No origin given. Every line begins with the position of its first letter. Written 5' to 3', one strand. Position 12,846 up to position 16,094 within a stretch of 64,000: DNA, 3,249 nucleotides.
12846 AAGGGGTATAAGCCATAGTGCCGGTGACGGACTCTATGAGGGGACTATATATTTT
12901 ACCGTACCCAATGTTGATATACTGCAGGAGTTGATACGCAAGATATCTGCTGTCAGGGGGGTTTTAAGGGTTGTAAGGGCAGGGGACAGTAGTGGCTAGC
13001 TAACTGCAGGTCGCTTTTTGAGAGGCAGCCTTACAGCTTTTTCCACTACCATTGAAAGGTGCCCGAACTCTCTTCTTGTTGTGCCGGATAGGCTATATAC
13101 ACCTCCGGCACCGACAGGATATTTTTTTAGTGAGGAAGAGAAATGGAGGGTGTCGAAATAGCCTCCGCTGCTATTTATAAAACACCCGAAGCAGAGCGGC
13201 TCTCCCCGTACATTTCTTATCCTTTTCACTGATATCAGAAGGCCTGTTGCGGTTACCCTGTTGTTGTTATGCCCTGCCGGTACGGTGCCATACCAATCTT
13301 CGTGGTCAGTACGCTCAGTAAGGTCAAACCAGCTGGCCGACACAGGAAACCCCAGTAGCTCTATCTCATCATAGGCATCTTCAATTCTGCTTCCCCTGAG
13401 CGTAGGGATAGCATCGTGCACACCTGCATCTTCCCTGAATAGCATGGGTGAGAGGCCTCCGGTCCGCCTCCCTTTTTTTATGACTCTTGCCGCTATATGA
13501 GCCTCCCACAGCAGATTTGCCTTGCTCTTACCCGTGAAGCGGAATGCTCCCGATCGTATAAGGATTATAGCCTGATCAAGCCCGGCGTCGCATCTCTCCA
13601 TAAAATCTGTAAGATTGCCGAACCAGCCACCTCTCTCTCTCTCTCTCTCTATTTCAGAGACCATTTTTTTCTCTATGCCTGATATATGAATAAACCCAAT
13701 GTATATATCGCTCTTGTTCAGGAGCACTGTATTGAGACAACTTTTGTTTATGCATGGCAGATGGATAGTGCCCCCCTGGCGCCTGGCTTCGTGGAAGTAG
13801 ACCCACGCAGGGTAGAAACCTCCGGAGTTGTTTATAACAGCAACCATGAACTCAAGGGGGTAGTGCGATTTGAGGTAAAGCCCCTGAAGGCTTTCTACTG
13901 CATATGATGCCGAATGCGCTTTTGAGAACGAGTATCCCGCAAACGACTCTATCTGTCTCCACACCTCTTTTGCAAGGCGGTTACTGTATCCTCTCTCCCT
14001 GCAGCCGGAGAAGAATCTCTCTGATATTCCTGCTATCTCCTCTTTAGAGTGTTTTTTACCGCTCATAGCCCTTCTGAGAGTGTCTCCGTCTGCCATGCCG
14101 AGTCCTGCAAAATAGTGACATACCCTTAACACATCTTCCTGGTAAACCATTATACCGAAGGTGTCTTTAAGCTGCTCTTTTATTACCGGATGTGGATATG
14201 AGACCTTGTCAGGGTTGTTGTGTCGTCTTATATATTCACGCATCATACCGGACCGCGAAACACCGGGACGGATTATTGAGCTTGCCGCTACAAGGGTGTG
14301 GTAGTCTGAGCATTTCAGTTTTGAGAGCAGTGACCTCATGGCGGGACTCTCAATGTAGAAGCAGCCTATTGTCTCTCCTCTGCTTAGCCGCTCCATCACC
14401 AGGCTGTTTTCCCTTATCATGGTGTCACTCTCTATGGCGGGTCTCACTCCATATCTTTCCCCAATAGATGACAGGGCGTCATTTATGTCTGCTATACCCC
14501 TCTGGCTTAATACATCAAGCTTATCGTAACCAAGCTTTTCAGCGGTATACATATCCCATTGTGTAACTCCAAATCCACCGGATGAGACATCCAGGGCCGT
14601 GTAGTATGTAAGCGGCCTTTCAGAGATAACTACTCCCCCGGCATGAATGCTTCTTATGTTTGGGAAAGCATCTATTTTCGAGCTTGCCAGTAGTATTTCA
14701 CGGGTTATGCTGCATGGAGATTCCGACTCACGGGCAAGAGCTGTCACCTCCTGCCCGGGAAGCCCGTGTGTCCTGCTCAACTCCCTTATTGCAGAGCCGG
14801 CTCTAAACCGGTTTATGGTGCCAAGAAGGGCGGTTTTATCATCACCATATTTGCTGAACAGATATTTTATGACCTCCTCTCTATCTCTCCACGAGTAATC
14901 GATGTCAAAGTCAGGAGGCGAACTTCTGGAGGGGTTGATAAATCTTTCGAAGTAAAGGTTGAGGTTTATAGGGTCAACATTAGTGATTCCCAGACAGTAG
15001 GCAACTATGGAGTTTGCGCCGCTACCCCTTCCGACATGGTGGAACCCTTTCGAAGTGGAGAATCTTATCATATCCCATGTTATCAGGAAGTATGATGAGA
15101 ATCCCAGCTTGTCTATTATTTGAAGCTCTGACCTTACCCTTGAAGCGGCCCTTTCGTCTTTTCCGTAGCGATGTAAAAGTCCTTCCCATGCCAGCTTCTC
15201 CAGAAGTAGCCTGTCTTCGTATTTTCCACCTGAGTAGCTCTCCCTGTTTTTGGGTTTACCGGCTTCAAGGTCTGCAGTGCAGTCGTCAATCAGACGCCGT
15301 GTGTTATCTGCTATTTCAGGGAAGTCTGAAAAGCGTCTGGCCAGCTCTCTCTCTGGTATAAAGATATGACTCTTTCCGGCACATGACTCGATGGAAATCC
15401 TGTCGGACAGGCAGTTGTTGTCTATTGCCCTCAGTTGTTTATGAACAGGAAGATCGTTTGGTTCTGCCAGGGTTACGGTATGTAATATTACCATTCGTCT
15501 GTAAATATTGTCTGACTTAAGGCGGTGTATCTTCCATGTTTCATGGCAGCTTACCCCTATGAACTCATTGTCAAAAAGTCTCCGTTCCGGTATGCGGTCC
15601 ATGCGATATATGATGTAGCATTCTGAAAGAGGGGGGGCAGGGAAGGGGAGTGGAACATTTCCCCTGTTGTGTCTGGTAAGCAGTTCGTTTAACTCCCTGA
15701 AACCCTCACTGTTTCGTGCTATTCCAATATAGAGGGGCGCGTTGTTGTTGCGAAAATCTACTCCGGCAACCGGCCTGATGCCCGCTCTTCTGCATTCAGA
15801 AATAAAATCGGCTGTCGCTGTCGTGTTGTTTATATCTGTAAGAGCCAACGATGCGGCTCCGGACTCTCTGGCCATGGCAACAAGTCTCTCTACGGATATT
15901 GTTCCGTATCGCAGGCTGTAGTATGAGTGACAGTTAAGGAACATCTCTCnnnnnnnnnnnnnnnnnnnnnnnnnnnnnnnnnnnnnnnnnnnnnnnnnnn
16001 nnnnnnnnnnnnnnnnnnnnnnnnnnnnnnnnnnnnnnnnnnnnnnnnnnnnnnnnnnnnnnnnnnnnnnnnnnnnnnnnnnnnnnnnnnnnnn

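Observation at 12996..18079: SOS-like mutagenesis module: CI-like XRE-S24 repressor divergent from an apparently active Y-family polymerase plus DnaE2, with no imuA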

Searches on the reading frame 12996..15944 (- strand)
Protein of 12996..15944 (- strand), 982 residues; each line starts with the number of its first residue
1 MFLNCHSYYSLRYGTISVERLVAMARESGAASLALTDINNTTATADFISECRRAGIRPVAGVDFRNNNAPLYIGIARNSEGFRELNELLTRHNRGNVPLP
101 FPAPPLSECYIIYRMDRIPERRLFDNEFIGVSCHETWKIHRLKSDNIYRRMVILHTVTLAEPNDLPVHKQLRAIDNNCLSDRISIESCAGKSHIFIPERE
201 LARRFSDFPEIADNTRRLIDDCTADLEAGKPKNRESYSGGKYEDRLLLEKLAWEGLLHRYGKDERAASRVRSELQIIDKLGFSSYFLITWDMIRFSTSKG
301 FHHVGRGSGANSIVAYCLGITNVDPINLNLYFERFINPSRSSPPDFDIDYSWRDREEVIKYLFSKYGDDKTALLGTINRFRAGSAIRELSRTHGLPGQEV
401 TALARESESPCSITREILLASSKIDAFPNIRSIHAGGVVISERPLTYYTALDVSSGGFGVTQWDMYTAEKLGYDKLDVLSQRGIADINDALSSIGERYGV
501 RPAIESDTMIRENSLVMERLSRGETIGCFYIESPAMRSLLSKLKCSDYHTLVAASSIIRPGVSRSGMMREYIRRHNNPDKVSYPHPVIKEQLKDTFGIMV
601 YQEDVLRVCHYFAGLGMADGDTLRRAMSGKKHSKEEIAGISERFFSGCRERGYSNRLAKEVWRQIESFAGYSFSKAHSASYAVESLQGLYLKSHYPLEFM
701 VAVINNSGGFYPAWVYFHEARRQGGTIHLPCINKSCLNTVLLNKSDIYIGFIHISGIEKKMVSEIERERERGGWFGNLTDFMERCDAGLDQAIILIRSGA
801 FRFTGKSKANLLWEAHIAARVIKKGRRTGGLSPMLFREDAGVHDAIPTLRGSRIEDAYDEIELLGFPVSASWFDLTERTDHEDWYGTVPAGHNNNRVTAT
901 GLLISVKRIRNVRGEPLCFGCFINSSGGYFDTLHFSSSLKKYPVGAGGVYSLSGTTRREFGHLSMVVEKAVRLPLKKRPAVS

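Call 3: search_protein_families(library=pfam, proteins=[window:12996-15944:-], max_evalue=0.01)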
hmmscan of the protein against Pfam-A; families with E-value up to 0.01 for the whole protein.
window:12996-15944:- (982 aa): 4 families
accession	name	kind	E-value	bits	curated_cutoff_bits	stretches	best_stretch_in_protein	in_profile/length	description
PF07733.18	DNA_pol3_alpha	-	5.6e-62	210.1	23.9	1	248-479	3-259/260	Bacterial DNA polymerase III alpha NTPase domain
PF17657.6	DNA_pol3_finger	-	7.9e-37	126.6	22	1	487-652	5-166/166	Bacterial DNA polymerase III alpha subunit finger domain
PF14579.12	HHH_6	-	2.3e-15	57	25.6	1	726-810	3-89/90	Helix-hairpin-helix motif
PF02811.25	PHP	-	6.2e-13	49.8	26.4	1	3-92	2-95/164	PHP domain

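Call 4: search_protein_families(library=ncbifam, proteins=[window:12996-15944:-], max_evalue=0.01)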
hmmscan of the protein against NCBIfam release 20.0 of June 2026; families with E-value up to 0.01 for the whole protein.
window:12996-15944:- (982 aa): 14 families
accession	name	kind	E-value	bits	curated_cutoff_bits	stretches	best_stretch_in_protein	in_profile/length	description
NF004226.0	PRK05673.1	equivalog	9e-160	533.8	1002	3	416-970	495-1059/1146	DNA polymerase III subunit alpha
TIGR00594.1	polc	superfamily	8.2e-152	507.5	434.35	3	415-917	491-1005/1022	DNA polymerase III subunit alpha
NF005298.0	PRK06826.1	equivalog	3.9e-142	475.2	1260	3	414-817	488-895/1151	DNA polymerase III subunit alpha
NF004225.0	PRK05672.1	subfamily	2.2e-138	463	939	2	150-820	195-887/1047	error-prone DNA polymerase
NF005516.0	PRK07135.1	equivalog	2.6e-130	436.3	1084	2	414-808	423-816/974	DNA polymerase III DnaE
NF005582.0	PRK07279.1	equivalog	3.1e-119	399.6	1279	2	421-801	435-801/1033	DNA polymerase III subunit alpha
NF005377.0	PRK06920.1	equivalog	6.4e-119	398.4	1806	2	156-922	192-971/1108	DNA polymerase III subunit alpha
NF005617.0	PRK07374.1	equivalog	4.3e-108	362.7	1653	3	424-789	514-875/1170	DNA polymerase III subunit alpha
NF004550.0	PRK05898.1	equivalog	2.3e-106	357.1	1182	1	3-811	5-816/971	DNA polymerase III subunit alpha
NF007079.0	PRK09532.1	equivalog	2.1e-77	261.1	1525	3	229-404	284-466/876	DNA polymerase III subunit alpha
NF001688.0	PRK00448.1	equivalog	3.2e-15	54.8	873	2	250-327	835-914/1445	PolC-type DNA polymerase III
TIGR01405.1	polC_Gram_pos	equivalog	6.4e-13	47.3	1043.45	1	249-326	599-678/1211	DNA polymerase III subunit alpha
NF005616.0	PRK07373.1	equivalog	1.2e-12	47.1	646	1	669-812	34-180/449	DNA polymerase III subunit alpha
NF041577.1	nside_bi_sphtase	equivalog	0.0011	18.2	400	1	3-63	6-64/276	3',5'-nucleoside bisphosphate phosphatase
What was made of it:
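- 12996..15944 (-): DnaE2B-type accessory C-family DNA polymerase, 982 aa. The PHP domain is inactive (N4, Y13, I38 at metal-ligand positions). The polymerase triad D345/D347/D477 is intact. Pfam and NCBIfam hits (calls 3, 4).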

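Call 25: search_solved_structures(query=window:12996-15944:-, max_evalue=1e-10, show_alignments=0)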
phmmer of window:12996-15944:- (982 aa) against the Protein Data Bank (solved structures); distinct sequences matched with E-value up to 1e-10: 9.
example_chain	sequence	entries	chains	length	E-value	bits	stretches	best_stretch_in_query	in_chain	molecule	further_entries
2hpi_A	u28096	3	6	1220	2.7e-94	320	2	404-812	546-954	DNA polymerase III alpha subunit | DNA polymerase III subunit alpha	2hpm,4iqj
3e0d_A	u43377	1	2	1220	2.9e-94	319.9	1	264-812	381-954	DNA polymerase III subunit alpha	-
5fku_A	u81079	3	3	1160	4.6e-94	319.2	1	153-942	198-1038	DNA POLYMERASE III SUBUNIT ALPHA | DNA POLYMERASE III ALPHA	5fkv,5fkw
5m1s_A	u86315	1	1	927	1.1e-93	317.9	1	152-813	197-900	DNA polymerase III subunit alpha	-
2hqa_A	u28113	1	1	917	1.4e-93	317.7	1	153-812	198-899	DNA polymerase III alpha subunit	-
2hnh_A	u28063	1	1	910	1.5e-93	317.5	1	152-812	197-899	DNA polymerase III alpha subunit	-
4jom_A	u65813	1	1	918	3.3e-93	316.4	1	155-812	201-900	DNA polymerase III subunit alpha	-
7pu7_A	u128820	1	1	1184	7.7e-87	295.3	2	429-873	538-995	DNA polymerase III subunit alpha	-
5lew_A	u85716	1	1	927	2.3e-86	293.7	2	430-811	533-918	DNA polymerase III subunit alpha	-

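Call 43: search_dna_similar(query=window:12996-15944:-, collection=plasmids, mode=protein, max_rows=40, rows=spread)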
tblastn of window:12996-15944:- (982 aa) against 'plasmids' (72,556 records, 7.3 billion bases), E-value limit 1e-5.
Records with a match: 2323; places in all: 2453; records where one place covers at least 80% of the query: 250.
Best place of each record, by identity: <60% 2323.
By first word of the organism name: Klebsiella 347; Escherichia 230; Burkholderia 151; Acinetobacter 150; Rhizobium 149; Streptomyces 148; Ralstonia 136; Agrobacterium 130; Enterobacter 93; Bacillus 67; and 169 more.
By predicted mobility (MOB-suite, as given by PLSDB): non-mobilizable 1532; conjugative 450; mobilizable 341.
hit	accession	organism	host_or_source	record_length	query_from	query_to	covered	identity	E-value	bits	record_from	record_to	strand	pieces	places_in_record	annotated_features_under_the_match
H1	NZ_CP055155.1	Adhaeribacter swui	Cell culture,Mud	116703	1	978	100%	46.9%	0e+0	919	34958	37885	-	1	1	dnaE: DNA polymerase III subunit alpha | dinB: DNA polymerase IV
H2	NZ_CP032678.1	Pseudomonas sp. Leaf58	Arabidopsis,whole organism,phyllosphere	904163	200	865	68%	33.0%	7e-93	332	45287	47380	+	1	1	dnaE: DNA polymerase III subunit alpha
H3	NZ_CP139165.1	Robbsia andropogonis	Areca catechu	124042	258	957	71%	30.4%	2e-78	289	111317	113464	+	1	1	error-prone DNA polymerase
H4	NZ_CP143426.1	Roseobacter litoralis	Fucus vesiculosus var. spiralis,cell ...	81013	3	815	83%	25.8%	3e-66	251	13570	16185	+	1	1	error-prone DNA polymerase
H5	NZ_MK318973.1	Rhizobium rhizogenes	-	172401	3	813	83%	25.6%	2e-74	276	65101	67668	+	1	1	error-prone DNA polymerase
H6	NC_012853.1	Rhizobium leguminosarum bv. trifolii WSM1325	-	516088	3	741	75%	27.6%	6e-77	284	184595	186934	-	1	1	error-prone DNA polymerase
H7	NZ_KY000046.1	Agrobacterium tumefaciens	-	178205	3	813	83%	24.7%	1e-71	268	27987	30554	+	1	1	error-prone DNA polymerase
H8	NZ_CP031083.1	Paracoccus yeei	Homo sapiens,single cell,eye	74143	3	741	75%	26.8%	1e-70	265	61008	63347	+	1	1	error-prone DNA polymerase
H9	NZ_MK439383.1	Agrobacterium tumefaciens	Rose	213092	3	757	77%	25.9%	2e-72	270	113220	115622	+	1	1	error-prone DNA polymerase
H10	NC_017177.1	Clostridioides difficile BI1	Homo sapiens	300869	200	880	69%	28.2%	4e-39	251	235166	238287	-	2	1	OB-fold nucleic acid binding domain-containing protein | dnaE: DNA polymerase III subunit alpha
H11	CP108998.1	Streptomyces sp. NBC_00708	-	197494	259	907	66%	28.3%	4e-67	283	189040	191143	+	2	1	none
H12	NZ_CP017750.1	Cupriavidus sp. USMAA2-4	cell culture,Sungai Pinang, Penang, ...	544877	268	818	56%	31.8%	1e-81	298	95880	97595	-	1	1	error-prone DNA polymerase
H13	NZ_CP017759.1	Cupriavidus necator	whole organism,soil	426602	268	818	56%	31.1%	1e-79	292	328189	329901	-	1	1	error-prone DNA polymerase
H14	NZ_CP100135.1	Burkholderia glumae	cell culture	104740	268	841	58%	29.7%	8e-77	284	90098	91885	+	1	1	error-prone DNA polymerase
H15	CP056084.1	Ralstonia solanacearum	cell clture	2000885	259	791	54%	31.4%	2e-69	261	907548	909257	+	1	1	error-prone DNA polymerase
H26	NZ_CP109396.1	Streptomyces sp. NBC_01527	-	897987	262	815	56%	28.2%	7e-61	235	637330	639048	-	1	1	DNA polymerase III subunit alpha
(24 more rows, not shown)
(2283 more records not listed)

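Call 45: get_annotated_region(hit=H1, flank=5000)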
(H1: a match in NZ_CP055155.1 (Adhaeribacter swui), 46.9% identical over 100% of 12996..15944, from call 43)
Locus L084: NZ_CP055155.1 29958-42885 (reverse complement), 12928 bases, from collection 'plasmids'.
description: Adhaeribacter swui strain KCTC 52873 plasmid unnamed2, complete sequence
organism: Adhaeribacter swui (NCBI taxid 2086471)
taxonomy: Bacteria; Bacteroidota; Cytophagia; Cytophagales; Hymenobacteraceae; Adhaeribacter; Adhaeribacter swui
host: -; source: Cell culture,Mud; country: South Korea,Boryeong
typing (MOB-suite, as given by PLSDB): non-mobilizable
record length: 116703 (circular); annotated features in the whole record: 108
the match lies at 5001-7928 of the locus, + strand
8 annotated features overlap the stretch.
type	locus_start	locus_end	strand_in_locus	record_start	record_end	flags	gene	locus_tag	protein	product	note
CDS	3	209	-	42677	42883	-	-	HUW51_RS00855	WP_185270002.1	hypothetical protein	-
CDS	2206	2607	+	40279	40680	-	-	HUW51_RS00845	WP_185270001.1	hypothetical protein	-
CDS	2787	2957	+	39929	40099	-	-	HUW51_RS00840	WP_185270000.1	hypothetical protein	-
CDS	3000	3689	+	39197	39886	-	-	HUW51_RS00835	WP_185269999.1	SOS response-associated peptidase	GO:0018142 - protein-DNA covalent cross-linking [Evidence IEA]; GO:0009432 - SOS response [Evidence IEA]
CDS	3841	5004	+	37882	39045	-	dinB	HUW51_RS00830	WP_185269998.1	DNA polymerase IV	GO:0006281 - DNA repair [Evidence IEA]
CDS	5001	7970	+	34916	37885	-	dnaE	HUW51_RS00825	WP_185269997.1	DNA polymerase III subunit alpha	GO:0006260 - DNA replication [Evidence IEA]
CDS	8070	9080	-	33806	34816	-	-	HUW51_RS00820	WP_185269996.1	T9SS type A sorting domain-containing protein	-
CDS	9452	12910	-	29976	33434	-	-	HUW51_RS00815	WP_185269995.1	choice-of-anchor tandem repeat GloVer-containing protein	-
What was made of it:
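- A close homolog sits on a plasmid (calls 43, 45).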

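Call 47: get_annotated_region(hit=H2, flank=2500)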
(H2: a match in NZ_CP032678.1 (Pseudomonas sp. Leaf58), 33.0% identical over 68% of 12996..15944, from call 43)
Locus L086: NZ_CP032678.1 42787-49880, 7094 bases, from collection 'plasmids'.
description: Pseudomonas sp. Leaf58 plasmid pBASL58, complete sequence
organism: Pseudomonas sp. Leaf58 (NCBI taxid 1736226)
taxonomy: Bacteria; Pseudomonadota; Gammaproteobacteria; Pseudomonadales; Pseudomonadaceae; Pseudomonas; Pseudomonas sp. Leaf58
host: -; source: Arabidopsis,whole organism,phyllosphere; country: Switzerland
typing (MOB-suite, as given by PLSDB): non-mobilizable; mating-pair formation MPF_I
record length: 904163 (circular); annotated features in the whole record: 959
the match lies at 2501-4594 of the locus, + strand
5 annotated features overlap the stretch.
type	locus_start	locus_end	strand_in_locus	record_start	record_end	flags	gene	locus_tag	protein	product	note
CDS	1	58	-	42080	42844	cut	dnaQ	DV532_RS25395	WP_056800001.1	DNA polymerase III subunit epsilon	GO:0006260 - DNA replication [Evidence IEA]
CDS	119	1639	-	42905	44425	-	dnaB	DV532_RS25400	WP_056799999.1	replicative DNA helicase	GO:0006260 - DNA replication [Evidence IEA]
CDS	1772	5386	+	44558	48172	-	dnaE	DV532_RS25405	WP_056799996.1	DNA polymerase III subunit alpha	GO:0006260 - DNA replication [Evidence IEA]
CDS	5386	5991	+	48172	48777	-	-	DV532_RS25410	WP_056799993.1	hypothetical protein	-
CDS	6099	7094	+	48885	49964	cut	-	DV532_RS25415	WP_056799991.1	hypothetical protein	-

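Call 48: get_annotated_region(hit=H5, flank=2500)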
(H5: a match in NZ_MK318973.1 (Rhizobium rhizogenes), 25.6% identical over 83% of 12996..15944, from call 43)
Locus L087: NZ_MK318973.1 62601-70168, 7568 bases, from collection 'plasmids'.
description: Rhizobium rhizogenes strain Colt5.8 plasmid pOC-Colt5.8, complete sequence
organism: Rhizobium rhizogenes (NCBI taxid 359)
taxonomy: Bacteria; Pseudomonadota; Alphaproteobacteria; Hyphomicrobiales; Rhizobiaceae; Rhizobium; Rhizobium rhizogenes
host: -; source: -; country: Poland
typing (MOB-suite, as given by PLSDB): conjugative; replicon rep_cluster_553; relaxase MOBQ; mating-pair formation MPF_T
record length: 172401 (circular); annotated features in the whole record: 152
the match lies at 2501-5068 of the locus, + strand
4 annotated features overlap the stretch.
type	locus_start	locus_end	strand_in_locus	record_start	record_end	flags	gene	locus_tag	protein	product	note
CDS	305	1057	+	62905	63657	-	-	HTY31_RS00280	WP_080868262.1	ImuA family protein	-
CDS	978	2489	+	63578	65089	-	-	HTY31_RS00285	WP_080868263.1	DNA polymerase Y family protein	-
CDS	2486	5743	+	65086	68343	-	-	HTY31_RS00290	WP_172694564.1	error-prone DNA polymerase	GO:0006260 - DNA replication [Evidence IEA]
CDS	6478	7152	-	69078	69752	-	-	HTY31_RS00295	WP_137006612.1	hypothetical protein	-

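Call 49: get_annotated_region(hit=H12, flank=3000)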
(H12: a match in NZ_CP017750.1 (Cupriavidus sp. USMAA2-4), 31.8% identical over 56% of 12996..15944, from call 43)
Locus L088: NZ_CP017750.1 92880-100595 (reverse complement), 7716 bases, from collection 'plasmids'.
description: Cupriavidus sp. USMAA2-4 isolate pure plasmid unnamed1, complete sequence
organism: Cupriavidus sp. USMAA2-4 (NCBI taxid 876364)
taxonomy: Bacteria; Pseudomonadota; Betaproteobacteria; Burkholderiales; Burkholderiaceae; Cupriavidus; Cupriavidus sp. USMAA2-4
host: -; source: cell culture,Sungai Pinang, Penang, Malaysia; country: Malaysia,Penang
typing (MOB-suite, as given by PLSDB): mobilizable; relaxase MOBP
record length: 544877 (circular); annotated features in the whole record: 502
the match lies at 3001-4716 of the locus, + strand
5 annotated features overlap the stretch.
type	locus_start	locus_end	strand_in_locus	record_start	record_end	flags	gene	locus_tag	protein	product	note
CDS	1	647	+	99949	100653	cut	imuA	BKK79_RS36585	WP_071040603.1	translesion DNA synthesis-associated protein ImuA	GO:0051782 - negative regulation of cell division [Evidence IEA]; GO:0009432 - SOS response [Evidence IEA]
CDS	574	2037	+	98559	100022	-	-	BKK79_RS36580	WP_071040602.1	DNA polymerase Y family protein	-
CDS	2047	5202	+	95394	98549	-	-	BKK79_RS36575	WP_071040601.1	error-prone DNA polymerase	-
CDS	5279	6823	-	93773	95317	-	-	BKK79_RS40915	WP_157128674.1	hypothetical protein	-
CDS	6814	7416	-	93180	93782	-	-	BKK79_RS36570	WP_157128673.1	hypothetical protein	-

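Call 50: get_annotated_region(hit=H26, flank=3000)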
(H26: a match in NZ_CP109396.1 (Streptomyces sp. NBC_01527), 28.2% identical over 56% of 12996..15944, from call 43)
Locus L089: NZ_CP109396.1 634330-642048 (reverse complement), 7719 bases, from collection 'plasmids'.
description: Streptomyces sp. NBC_01527 plasmid unnamed1, complete sequence
organism: Streptomyces sp. NBC_01527 (NCBI taxid 2903894)
taxonomy: Bacteria; Actinomycetota; Actinomycetes; Kitasatosporales; Streptomycetaceae; Streptomyces; Streptomyces sp. NBC 01527
host: -; source: -; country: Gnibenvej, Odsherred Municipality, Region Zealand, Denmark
typing (MOB-suite, as given by PLSDB): mobilizable; relaxase MOBF,MOBP,MOBP
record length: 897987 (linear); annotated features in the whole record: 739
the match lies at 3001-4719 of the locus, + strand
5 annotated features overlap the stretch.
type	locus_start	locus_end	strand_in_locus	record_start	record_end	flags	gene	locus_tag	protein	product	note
CDS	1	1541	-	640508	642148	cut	-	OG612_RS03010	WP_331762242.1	hypothetical protein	-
CDS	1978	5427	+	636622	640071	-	-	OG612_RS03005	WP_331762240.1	DNA polymerase III subunit alpha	GO:0006260 - DNA replication [Evidence IEA]; GO:0006261 - DNA-templated DNA replication [Evidence IEA]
CDS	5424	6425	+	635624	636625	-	-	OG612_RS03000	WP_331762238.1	hypothetical protein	-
CDS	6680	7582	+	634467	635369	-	-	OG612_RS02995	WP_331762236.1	Ku protein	GO:0006303 - double-strand break repair via nonhomologous end joining [Evidence IEA]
CDS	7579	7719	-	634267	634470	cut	-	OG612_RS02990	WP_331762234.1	hypothetical protein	-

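Call 51: get_annotated_region(hit=H10, flank=2500)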
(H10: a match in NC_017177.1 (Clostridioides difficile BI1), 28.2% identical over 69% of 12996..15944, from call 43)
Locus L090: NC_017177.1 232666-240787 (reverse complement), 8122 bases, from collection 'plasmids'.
description: Clostridioides difficile BI1 plasmid unnamed, complete sequence
organism: Clostridioides difficile BI1 (NCBI taxid 699034)
taxonomy: Bacteria; Bacillota; Clostridia; Peptostreptococcales; Peptostreptococcaceae; Clostridioides; Clostridioides difficile; Clostridioides difficile BI1
host: -; source: Homo sapiens; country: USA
typing (MOB-suite, as given by PLSDB): non-mobilizable
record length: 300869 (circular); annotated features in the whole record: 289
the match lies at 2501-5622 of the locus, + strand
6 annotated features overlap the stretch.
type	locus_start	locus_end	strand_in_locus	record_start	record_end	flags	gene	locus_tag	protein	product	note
CDS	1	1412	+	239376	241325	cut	-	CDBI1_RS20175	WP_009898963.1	VWA domain-containing protein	-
CDS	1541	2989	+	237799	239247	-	dnaE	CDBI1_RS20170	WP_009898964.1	DNA polymerase III subunit alpha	GO:0006260 - DNA replication [Evidence IEA]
CDS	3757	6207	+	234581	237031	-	-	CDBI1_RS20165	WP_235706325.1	OB-fold nucleic acid binding domain-containing protein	-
CDS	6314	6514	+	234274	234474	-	-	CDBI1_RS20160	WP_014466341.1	hypothetical protein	-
CDS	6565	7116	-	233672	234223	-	-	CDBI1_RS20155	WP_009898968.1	hypothetical protein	-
CDS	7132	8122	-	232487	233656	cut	-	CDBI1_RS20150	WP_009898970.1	ParM/StbA family protein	GO:0030541 - plasmid partitioning [Evidence IEA]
